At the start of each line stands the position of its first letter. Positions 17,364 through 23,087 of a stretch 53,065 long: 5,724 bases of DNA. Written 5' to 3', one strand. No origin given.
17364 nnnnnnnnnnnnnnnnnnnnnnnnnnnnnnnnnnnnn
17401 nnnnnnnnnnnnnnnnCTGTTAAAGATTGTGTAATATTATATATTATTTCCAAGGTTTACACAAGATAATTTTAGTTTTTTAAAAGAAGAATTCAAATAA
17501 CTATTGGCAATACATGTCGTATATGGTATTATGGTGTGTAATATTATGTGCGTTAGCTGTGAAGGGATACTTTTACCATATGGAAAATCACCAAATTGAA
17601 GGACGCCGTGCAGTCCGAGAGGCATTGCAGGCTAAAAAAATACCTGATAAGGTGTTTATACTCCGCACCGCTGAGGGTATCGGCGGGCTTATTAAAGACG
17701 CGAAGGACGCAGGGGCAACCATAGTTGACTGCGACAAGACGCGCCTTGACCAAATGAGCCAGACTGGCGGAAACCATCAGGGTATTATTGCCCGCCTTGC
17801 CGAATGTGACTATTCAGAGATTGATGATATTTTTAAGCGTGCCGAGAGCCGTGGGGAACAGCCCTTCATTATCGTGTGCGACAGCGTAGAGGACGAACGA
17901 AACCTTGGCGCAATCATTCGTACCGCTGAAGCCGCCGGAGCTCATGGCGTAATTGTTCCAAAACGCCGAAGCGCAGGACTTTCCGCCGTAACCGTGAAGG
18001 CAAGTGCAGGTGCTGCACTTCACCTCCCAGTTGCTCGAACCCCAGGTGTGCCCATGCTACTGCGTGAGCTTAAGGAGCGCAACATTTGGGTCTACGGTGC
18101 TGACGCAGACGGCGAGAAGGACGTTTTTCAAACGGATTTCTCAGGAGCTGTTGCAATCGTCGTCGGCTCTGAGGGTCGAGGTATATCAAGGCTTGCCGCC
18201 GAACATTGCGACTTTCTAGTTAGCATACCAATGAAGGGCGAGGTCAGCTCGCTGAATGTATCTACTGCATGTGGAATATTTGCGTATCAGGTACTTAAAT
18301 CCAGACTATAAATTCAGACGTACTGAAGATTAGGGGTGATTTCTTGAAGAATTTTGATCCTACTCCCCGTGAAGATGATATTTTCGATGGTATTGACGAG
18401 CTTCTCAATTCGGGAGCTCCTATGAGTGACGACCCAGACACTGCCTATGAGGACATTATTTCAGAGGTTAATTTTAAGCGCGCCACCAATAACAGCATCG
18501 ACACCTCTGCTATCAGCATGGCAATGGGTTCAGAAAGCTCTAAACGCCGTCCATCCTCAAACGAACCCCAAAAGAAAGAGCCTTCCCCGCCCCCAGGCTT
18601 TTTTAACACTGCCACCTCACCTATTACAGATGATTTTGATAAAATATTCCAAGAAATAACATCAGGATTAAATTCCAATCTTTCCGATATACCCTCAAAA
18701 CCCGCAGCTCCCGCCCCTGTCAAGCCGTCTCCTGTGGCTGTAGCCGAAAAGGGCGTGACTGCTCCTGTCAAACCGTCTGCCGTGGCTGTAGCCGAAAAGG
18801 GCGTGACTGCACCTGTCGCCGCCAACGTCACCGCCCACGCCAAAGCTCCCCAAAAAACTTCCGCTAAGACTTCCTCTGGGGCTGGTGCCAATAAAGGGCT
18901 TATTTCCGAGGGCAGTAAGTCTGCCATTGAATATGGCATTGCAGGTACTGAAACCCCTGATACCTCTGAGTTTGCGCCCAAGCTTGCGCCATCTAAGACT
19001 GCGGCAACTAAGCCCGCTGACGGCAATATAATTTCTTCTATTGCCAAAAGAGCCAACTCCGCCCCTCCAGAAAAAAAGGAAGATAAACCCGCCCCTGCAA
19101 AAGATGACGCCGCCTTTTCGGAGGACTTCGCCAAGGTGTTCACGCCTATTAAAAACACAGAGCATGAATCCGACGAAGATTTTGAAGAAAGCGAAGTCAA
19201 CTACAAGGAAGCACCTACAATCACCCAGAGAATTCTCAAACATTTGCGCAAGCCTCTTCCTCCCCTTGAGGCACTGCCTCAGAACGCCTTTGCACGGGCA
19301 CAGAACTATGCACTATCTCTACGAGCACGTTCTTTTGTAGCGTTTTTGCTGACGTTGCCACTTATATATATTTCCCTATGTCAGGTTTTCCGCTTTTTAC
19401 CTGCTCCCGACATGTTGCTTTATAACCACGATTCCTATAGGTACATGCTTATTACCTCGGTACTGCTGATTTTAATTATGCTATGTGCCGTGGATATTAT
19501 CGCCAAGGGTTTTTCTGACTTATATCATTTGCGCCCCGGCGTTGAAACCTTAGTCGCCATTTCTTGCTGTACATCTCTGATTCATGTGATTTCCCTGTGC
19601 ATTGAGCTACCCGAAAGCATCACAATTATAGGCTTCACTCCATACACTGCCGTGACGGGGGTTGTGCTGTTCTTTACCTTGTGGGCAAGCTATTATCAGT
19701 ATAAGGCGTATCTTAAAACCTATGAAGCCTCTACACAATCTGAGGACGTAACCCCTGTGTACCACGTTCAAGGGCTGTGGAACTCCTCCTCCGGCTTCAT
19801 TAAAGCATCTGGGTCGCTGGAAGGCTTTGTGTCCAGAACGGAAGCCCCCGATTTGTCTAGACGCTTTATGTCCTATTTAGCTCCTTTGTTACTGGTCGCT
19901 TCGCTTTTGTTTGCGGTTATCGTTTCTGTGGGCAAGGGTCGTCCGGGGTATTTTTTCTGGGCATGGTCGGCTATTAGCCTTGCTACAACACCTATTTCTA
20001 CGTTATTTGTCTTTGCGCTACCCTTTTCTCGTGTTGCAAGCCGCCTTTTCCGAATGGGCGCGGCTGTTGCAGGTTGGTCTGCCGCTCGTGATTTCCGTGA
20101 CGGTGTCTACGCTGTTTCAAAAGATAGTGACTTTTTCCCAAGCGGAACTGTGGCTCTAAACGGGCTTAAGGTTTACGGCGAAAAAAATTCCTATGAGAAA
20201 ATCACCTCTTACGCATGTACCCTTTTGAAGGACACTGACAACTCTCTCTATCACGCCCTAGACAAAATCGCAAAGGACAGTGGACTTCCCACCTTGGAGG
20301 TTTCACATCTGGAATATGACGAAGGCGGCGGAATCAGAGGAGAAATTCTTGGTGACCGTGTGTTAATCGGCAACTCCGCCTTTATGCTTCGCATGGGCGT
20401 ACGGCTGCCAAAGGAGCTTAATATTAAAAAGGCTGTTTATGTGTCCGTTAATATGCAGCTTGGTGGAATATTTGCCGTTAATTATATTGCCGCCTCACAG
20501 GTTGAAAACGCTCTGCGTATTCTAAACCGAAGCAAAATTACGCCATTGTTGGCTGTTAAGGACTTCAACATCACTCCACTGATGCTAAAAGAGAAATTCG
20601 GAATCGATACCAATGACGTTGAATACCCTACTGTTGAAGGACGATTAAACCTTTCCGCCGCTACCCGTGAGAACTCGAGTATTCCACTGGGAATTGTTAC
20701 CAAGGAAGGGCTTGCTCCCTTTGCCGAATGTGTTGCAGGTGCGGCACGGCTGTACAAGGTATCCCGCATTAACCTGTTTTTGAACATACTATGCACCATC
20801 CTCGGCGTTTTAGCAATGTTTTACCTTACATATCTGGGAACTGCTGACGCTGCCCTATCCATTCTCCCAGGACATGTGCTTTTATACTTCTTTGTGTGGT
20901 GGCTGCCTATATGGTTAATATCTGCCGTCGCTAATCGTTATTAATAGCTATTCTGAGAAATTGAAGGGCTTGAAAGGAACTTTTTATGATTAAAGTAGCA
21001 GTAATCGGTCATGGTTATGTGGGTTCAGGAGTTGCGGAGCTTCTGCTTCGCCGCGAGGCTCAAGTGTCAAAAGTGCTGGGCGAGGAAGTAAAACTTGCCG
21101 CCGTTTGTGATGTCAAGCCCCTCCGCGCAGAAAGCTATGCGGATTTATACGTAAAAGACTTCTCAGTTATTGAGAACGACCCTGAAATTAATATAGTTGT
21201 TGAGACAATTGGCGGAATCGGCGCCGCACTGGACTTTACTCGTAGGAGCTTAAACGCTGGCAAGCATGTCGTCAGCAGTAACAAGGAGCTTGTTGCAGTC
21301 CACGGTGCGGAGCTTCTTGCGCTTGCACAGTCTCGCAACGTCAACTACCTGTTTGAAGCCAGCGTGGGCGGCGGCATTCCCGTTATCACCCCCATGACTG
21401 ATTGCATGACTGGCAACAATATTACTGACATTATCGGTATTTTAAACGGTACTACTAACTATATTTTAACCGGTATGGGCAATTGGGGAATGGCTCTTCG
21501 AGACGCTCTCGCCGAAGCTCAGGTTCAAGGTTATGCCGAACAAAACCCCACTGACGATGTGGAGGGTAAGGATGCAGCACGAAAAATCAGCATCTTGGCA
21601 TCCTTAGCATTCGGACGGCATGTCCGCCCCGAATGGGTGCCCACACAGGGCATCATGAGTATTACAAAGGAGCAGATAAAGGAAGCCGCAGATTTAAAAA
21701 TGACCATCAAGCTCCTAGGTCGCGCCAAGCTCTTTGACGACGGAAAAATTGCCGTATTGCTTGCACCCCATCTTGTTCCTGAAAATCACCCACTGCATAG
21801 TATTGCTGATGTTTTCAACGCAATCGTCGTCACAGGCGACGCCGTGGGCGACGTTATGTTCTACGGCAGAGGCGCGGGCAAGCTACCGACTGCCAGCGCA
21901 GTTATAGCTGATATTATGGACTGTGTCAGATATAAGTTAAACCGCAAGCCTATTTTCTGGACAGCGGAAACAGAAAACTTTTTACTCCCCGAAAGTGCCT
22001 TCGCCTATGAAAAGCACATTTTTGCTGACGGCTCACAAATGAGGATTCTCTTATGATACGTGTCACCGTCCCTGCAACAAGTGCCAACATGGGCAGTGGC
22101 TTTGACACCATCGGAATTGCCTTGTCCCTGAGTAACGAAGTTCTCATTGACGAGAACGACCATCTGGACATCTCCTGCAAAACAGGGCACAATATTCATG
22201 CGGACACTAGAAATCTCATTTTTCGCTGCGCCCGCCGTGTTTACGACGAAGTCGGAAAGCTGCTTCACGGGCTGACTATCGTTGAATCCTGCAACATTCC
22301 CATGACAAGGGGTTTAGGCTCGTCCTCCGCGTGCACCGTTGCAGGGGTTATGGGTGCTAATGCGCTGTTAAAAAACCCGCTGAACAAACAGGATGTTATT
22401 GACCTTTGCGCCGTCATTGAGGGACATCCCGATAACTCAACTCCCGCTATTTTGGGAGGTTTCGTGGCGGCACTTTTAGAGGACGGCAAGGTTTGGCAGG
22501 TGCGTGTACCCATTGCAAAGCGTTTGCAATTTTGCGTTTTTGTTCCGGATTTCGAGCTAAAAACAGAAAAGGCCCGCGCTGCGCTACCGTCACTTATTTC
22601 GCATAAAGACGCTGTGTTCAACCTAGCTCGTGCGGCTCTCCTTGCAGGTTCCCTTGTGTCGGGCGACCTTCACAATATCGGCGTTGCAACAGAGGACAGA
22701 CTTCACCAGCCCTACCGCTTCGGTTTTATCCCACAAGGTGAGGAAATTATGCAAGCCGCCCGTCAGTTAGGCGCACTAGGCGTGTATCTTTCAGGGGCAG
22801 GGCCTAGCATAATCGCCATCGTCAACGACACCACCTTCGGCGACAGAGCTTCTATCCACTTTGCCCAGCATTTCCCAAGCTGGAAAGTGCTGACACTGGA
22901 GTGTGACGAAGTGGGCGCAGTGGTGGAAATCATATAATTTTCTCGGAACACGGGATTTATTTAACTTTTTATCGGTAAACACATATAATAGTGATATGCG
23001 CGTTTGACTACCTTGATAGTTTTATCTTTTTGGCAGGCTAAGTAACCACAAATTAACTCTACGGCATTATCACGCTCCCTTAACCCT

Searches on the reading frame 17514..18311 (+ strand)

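Call 30: search_protein_families(library=pfam, proteins=[window:17514-18311:+])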
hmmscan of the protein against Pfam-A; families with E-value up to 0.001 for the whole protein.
window:17514-18311:+ (265 aa): 2 families
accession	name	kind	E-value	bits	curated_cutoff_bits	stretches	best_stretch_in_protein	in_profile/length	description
PF00588.24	SpoU_methylase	-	1.8e-41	142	29.7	1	118-258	2-142/142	SpoU rRNA Methylase family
PF08032.17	SpoU_sub_bind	-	1.1e-11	45.3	22.8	1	28-97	2-72/76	RNA 2'-O ribose methyltransferase substrate binding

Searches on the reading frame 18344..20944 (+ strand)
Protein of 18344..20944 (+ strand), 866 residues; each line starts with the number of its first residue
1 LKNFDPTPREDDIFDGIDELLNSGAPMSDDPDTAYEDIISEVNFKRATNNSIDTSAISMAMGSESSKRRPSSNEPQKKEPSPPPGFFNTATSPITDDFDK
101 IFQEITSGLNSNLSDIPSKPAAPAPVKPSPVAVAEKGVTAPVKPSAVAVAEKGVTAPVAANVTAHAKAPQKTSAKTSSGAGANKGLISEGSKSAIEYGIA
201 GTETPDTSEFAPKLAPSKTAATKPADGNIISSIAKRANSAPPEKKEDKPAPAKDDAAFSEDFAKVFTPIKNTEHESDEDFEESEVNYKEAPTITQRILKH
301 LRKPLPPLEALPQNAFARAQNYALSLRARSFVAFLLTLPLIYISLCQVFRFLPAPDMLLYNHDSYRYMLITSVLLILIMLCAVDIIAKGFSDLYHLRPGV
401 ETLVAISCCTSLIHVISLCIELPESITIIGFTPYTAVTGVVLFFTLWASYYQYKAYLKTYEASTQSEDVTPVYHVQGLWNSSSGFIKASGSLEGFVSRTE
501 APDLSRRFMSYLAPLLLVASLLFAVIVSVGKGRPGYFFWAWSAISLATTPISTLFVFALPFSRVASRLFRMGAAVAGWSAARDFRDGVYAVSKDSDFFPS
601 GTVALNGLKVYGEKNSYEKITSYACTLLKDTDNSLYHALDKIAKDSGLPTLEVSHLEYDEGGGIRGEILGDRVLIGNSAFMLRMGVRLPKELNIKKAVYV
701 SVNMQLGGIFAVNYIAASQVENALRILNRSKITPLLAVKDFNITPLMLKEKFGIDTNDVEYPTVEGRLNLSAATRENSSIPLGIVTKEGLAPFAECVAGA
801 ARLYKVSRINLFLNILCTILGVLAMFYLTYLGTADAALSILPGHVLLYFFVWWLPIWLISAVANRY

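Call 30: search_protein_families(library=pfam, proteins=[window:18344-20944:+])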
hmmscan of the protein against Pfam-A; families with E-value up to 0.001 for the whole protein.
window:18344-20944:+ (866 aa): 0 families

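Call 54: search_protein_families(library=ncbifam, proteins=[window:18344-20944:+], max_evalue=0.1)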
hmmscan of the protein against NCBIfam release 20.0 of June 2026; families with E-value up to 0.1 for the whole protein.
window:18344-20944:+ (866 aa): 1 family
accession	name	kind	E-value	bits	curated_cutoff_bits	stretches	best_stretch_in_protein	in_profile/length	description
TIGR01511.1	ATPase-IB1_Cu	subfamily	0.0014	17.6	397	1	629-755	283-409/542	copper-translocating P-type ATPase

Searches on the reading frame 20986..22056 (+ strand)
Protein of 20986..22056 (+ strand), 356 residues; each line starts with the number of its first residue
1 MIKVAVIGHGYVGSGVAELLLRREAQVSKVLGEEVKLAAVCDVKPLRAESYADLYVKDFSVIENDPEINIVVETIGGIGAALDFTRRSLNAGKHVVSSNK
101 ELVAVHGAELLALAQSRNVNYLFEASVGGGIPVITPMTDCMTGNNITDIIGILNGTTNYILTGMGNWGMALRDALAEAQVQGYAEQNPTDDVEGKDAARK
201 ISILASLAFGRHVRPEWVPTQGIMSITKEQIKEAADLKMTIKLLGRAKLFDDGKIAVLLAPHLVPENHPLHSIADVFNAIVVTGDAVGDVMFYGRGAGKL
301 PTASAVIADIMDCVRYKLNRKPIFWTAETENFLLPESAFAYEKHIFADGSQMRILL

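Call 30: search_protein_families(library=pfam, proteins=[window:20986-22056:+])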
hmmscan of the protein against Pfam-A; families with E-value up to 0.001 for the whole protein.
window:20986-22056:+ (356 aa): 3 families
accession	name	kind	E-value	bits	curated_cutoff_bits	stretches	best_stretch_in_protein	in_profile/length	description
PF00742.24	Homoserine_dh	-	2.5e-61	207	22.9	1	132-311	1-173/173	Homoserine dehydrogenase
PF03447.22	NAD_binding_3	-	2.5e-12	48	24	1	8-124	1-116/116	Homoserine dehydrogenase, NAD binding domain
PF01408.29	GFO_IDH_MocA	-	0.00076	20.6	24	0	2-96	1-90/120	Oxidoreductase family, NAD-binding Rossmann fold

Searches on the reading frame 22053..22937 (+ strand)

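Call 30: search_protein_families(library=pfam, proteins=[window:22053-22937:+])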
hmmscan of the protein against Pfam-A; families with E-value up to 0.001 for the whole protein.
window:22053-22937:+ (294 aa): 2 families
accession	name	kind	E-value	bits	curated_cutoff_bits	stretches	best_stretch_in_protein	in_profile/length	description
PF00288.32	GHMP_kinases_N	-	8.3e-18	64.8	22.3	1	54-136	1-87/87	GHMP kinases N terminal domain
PF08544.19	GHMP_kinases_C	-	7.8e-09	36.2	21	1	201-259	5-68/85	GHMP kinases C terminal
